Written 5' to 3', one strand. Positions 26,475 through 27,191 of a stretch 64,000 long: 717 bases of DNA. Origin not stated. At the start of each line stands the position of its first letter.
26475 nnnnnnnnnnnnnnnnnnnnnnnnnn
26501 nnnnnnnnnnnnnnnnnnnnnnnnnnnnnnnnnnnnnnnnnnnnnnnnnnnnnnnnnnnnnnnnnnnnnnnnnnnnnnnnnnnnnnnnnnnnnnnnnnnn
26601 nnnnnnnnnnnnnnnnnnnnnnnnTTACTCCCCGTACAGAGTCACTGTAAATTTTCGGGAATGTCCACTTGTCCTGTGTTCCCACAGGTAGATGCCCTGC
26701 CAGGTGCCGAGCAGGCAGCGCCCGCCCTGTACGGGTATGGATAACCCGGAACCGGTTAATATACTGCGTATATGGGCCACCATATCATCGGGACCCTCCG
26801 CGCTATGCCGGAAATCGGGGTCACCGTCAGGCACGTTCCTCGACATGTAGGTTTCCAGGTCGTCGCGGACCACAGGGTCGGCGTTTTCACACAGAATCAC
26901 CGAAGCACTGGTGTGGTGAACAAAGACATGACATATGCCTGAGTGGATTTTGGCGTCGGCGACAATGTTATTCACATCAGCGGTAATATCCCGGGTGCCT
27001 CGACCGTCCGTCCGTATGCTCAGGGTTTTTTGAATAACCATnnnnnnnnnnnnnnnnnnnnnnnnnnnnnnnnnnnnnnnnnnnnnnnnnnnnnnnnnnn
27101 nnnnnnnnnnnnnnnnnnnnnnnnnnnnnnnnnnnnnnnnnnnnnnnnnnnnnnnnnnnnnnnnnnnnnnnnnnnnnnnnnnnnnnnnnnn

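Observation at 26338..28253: Compact four-gene operon: TauE/SafE exporter, cereblon-like CULT domain, YjbQ and DUF427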

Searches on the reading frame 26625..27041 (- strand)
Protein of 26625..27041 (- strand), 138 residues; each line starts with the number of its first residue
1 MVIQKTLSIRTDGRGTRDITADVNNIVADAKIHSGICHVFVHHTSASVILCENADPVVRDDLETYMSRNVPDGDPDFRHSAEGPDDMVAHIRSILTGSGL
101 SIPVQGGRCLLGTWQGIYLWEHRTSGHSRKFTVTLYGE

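Call 3: search_protein_families(library=pfam, proteins=[window:26625-27041:-], max_evalue=0.1)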
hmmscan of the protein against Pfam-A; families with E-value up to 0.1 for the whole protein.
window:26625-27041:- (138 aa): 1 family
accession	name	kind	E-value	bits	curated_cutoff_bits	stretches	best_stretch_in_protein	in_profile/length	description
PF01894.22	UPF0047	-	1.2e-39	135.6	27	1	18-134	1-116/117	Uncharacterised protein family UPF0047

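Call 4: search_protein_families(library=ncbifam, proteins=[window:26625-27041:-], max_evalue=0.1)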
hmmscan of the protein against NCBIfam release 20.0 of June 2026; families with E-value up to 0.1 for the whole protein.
window:26625-27041:- (138 aa): 1 family
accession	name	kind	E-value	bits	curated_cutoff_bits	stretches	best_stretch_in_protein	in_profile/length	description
TIGR00149.1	TIGR00149_YjbQ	hypoth_equivalog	5.8e-39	132.8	67.75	1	8-138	5-132/132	secondary thiamine-phosphate synthase enzyme YjbQ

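Call 21: search_solved_structures(query=window:26625-27041:-, max_evalue=0.01, show_alignments=1)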
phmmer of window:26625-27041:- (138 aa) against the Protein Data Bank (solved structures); distinct sequences matched with E-value up to 0.01: 9.
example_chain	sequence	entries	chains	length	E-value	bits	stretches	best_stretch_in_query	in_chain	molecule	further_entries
1xbf_A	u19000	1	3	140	8.7e-15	58.2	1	9-123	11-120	Clostridium acetobutylicum Q97KL0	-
1vmh_A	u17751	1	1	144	1.1e-14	57.9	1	10-123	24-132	Uncharacterized conserved protein YjbQ/UPF0047 family, ortholog yugU B.subtilis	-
1vmf_A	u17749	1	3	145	3.4e-14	56.3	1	5-135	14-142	hypothetical protein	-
2cu5_A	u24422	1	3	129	1.1e-12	51.4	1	14-121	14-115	Conserved Hypothetical Protein TT1486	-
2p6c_A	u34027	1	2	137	1.7e-12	50.8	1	16-123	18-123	aq_2013 protein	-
1ve0_A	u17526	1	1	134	4.8e-12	49.3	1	2-122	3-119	hypothetical protein (ST2072)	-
1vph_A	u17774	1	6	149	1.4e-11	47.8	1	18-138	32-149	hypothetical protein SSO2532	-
2p6h_A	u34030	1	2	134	2e-09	40.8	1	9-121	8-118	Hypothetical protein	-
1vmj_A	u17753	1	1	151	4.4e-06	30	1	18-122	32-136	hypothetical protein TM0723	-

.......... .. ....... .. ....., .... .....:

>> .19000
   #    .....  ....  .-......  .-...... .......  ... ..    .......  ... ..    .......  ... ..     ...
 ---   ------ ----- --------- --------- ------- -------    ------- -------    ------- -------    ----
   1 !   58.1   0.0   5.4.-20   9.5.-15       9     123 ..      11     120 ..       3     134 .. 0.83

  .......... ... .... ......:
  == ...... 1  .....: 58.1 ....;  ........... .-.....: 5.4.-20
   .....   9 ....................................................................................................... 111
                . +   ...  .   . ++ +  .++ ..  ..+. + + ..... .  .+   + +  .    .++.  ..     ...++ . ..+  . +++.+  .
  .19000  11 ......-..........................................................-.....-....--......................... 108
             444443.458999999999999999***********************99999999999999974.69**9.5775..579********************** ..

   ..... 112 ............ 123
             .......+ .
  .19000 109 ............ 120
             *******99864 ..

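Call 71: search_protein_families(library=padloc, proteins=[window:26625-27041:-], max_evalue=0.01)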
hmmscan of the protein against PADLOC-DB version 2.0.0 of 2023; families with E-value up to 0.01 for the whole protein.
window:26625-27041:- (138 aa): 0 families
